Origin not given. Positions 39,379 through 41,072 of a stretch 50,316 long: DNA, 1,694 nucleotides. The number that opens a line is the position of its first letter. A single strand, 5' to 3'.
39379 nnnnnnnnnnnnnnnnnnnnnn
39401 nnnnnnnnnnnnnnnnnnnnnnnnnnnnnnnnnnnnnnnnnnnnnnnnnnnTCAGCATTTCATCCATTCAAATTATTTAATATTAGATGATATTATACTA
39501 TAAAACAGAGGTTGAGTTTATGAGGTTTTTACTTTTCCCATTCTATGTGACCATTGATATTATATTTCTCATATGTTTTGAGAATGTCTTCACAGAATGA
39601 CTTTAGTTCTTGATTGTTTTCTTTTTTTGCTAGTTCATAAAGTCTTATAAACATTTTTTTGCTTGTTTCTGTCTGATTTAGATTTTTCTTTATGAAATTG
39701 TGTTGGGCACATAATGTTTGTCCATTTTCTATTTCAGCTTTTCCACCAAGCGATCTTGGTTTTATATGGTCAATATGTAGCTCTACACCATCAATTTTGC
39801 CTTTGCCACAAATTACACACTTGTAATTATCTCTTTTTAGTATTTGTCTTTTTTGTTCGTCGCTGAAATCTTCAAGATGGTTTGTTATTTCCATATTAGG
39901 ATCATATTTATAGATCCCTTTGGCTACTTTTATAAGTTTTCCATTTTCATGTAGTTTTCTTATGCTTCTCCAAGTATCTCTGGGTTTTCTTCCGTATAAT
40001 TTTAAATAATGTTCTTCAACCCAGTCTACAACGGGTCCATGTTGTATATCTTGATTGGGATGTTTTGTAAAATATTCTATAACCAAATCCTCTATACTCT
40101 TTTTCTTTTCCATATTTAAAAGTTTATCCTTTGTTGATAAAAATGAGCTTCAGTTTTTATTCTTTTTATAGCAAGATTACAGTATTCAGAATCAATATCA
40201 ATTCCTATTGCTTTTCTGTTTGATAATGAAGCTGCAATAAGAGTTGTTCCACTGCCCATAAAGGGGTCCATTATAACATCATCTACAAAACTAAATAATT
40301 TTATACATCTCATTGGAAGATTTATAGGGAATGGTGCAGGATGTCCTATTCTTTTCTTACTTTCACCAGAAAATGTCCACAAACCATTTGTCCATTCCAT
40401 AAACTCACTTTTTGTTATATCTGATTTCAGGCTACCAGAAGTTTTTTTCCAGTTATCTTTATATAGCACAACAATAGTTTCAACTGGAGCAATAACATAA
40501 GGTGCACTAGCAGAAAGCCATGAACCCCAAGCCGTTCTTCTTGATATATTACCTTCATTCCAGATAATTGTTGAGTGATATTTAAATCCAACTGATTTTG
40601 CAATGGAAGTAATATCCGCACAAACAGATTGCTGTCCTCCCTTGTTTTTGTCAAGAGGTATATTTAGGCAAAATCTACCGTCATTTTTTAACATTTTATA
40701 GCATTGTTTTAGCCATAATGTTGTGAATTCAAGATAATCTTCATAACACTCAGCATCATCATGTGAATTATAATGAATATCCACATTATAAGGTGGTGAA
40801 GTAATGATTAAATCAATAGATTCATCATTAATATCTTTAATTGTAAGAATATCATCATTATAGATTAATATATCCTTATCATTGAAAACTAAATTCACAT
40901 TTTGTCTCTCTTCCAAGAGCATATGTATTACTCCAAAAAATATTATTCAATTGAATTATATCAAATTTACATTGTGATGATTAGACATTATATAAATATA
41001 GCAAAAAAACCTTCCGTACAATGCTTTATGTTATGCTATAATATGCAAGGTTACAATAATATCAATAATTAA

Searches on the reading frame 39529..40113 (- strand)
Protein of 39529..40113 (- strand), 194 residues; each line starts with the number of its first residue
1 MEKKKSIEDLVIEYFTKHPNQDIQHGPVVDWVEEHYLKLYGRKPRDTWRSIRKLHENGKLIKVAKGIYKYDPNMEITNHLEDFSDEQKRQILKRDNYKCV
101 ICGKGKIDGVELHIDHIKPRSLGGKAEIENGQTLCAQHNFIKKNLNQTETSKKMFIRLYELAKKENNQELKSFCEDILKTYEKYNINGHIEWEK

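Call 3: search_protein_families(library=pfam, proteins=[window:39529-40113:-], max_evalue=0.01)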
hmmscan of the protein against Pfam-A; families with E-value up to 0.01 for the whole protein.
window:39529-40113:- (194 aa): 4 families
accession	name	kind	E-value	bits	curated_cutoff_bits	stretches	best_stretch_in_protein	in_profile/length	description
PF01844.29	HNH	-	9.7e-10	38.9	21.4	1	99-137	1-39/47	HNH endonuclease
PF14279.12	HNH_5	-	5.9e-09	36.2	27.5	1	99-143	1-44/56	HNH endonuclease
PF19570.5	DUF6088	-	0.0028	17.9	25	1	46-110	28-92/172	Family of unknown function (DUF6088)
PF02945.21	Endonuclease_7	-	0.0053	17.1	23.6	1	82-116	9-44/82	Recombination endonuclease VII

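Call 4: search_protein_families(library=ncbifam, proteins=[window:39529-40113:-], max_evalue=0.01)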
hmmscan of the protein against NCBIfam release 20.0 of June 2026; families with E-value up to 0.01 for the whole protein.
window:39529-40113:- (194 aa): 5 families
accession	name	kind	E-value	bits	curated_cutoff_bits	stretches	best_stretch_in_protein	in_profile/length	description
NF040563.1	guided_IscB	equivalog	3.5e-11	42.8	175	1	86-167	182-258/314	RNA-guided endonuclease IscB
NF045808.1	PT-DNA_restrict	exception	2.3e-06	26.9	180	1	84-139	162-220/284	phosphorothioated DNA-binding restriction endonuclease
NF049971.1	CRISPR_Cas9d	exception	0.0001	21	375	1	84-144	533-595/986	type II CRISPR RNA-guided endonuclease Cas9d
TIGR02646.1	TIGR02646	subfamily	0.0024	17.9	52.15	1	83-191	11-113/144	retron system putative HNH endonuclease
NF058586.1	HNHNucHlpB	equivalog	0.0025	18.2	130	1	93-180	3-82/99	HNH nuclease-like protein HlpB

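Call 5: search_protein_families(library=padloc, proteins=[window:39529-40113:-], max_evalue=0.01)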
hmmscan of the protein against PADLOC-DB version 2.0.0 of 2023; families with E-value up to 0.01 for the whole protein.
window:39529-40113:- (194 aa): 9 families
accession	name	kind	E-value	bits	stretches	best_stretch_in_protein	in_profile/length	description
PDLC02859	DpdF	-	9.2e-07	25.7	1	91-139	2-50/545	DpdF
PDLC03418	REase_II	-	2.4e-05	21.6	1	65-144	292-371/372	Type II restriction enzyme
PDLC02226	AbiEi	-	9e-05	20.4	1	51-104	38-90/202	AbiEi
PDLC00346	PtuB1|PtuB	-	0.00018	19.5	1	84-128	36-79/214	Unknown function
PDLC03478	REase_II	-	0.00061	17.6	1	88-144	101-160/219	Type II restriction enzyme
PDLC03503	REase_II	-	0.0021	15.8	1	105-170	133-207/218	Type II restriction enzyme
PDLC02229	AbiEi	-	0.0034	16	1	48-79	34-65/131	AbiEi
PDLC02242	AbiEi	-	0.0052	14.5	1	45-75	28-58/207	AbiEi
PDLC02265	AbiEi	-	0.0065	14.2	0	50-76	31-56/198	AbiEi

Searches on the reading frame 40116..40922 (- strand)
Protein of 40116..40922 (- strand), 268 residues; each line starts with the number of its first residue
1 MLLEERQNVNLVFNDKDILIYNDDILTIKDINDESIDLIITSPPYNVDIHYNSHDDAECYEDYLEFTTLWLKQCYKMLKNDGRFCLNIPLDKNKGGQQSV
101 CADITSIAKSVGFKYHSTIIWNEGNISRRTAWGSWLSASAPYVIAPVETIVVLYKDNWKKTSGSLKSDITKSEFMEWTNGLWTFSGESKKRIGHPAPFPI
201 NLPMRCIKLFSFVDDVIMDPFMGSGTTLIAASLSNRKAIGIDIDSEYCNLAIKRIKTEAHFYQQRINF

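Call 3: search_protein_families(library=pfam, proteins=[window:40116-40922:-], max_evalue=0.01)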
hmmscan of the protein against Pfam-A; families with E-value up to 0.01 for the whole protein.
window:40116-40922:- (268 aa): 4 families
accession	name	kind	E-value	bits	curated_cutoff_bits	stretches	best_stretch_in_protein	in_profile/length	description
PF01555.25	N6_N4_Mtase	-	9.8e-47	160.2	26.7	1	36-252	1-220/221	DNA methylase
PF01170.24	UPF0020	-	2.2e-06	27.9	22.3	1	214-251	29-65/197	RMKL-like, methyltransferase domain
PF02384.22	N6_Mtase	-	4.7e-05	23.3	20.4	1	14-85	103-180/311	N-6 DNA Methylase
PF07669.17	Eco57I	-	0.0096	16.5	25.3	0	26-89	66-135/171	Eco57I restriction-modification methylase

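Call 4: search_protein_families(library=ncbifam, proteins=[window:40116-40922:-], max_evalue=0.01)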
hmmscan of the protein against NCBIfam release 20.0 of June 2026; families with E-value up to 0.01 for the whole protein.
window:40116-40922:- (268 aa): 6 families
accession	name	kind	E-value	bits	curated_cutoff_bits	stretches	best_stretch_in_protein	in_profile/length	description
NF008572.0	PRK11524.1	equivalog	3e-26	92.2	292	2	194-266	195-267/294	adenine-specific DNA-methyltransferase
NF050803.1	DnaMtaseCcrMCaul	equivalog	6.5e-18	64.8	830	2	191-262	183-254/350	adenine-specific DNA-methyltransferase CcrM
NF010253.0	PRK13699.1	subfamily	6.2e-12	45.7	244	1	182-258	136-208/226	DNA methyltransferase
TIGR01177.1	TIGR01177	hypoth_equivalog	1.8e-09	37.4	316.55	2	215-246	184-215/330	TIGR01177 family methyltransferase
NF047853.1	tRm6a37MtseTrmN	equivalog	7.9e-08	32.3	350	1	7-94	86-174/244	tRNA(1)(Val) (adenine(37)-N(6))-methyltransferase TrmN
NF040721.1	Trm14_Arch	equivalog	6.4e-06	25.5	280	1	193-238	170-216/370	tRNA (guanine(6)-N2)-methyltransferase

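Call 5: search_protein_families(library=padloc, proteins=[window:40116-40922:-], max_evalue=0.01)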
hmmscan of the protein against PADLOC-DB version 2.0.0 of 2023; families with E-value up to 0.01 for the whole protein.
window:40116-40922:- (268 aa): 78 families (the best 25 are shown)
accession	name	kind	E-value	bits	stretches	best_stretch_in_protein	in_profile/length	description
PDLC03353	MTase_II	-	7.1e-100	331.8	1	18-257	10-252/260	Type II methyltransferase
PDLC03350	MTase_II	-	4.5e-64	214.8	1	17-260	57-300/312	Type II methyltransferase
PDLC03371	MTase_II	-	1.1e-40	137.8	1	14-259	7-256/260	Type II methyltransferase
PDLC03299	MTase_II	-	6.8e-37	125.6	1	14-264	12-266/296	Type II methyltransferase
PDLC03387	MTase_II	-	1.1e-30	104.9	2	189-258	209-278/289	Type II methyltransferase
PDLC03295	MTase_II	-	3.5e-28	96.9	2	21-123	7-106/292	Type II methyltransferase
PDLC03259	MTase_II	-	1.7e-27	94.3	1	23-251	9-251/423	Type II methyltransferase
PDLC03260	MTase_II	-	1.9e-26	90.8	2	131-257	185-309/349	Type II methyltransferase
PDLC03283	MTase_II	-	3.1e-25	87.2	1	24-258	11-274/352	Type II methyltransferase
PDLC03363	MTase_II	-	1e-24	85.4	1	169-258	29-121/294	Type II methyltransferase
PDLC03320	MTase_II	-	3.3e-24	83.5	2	186-260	205-279/289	Type II methyltransferase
PDLC03305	MTase_II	-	7.9e-24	82.7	1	51-255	68-242/513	Type II methyltransferase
PDLC03339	MTase_II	-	1.5e-22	77.9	2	187-257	203-273/399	Type II methyltransferase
PDLC03714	oMTase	-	3.4e-21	73.9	2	188-258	190-260/279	orphan methyltransferase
PDLC03246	MTase_II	-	9.4e-21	72.3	1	19-253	115-364/376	Type II methyltransferase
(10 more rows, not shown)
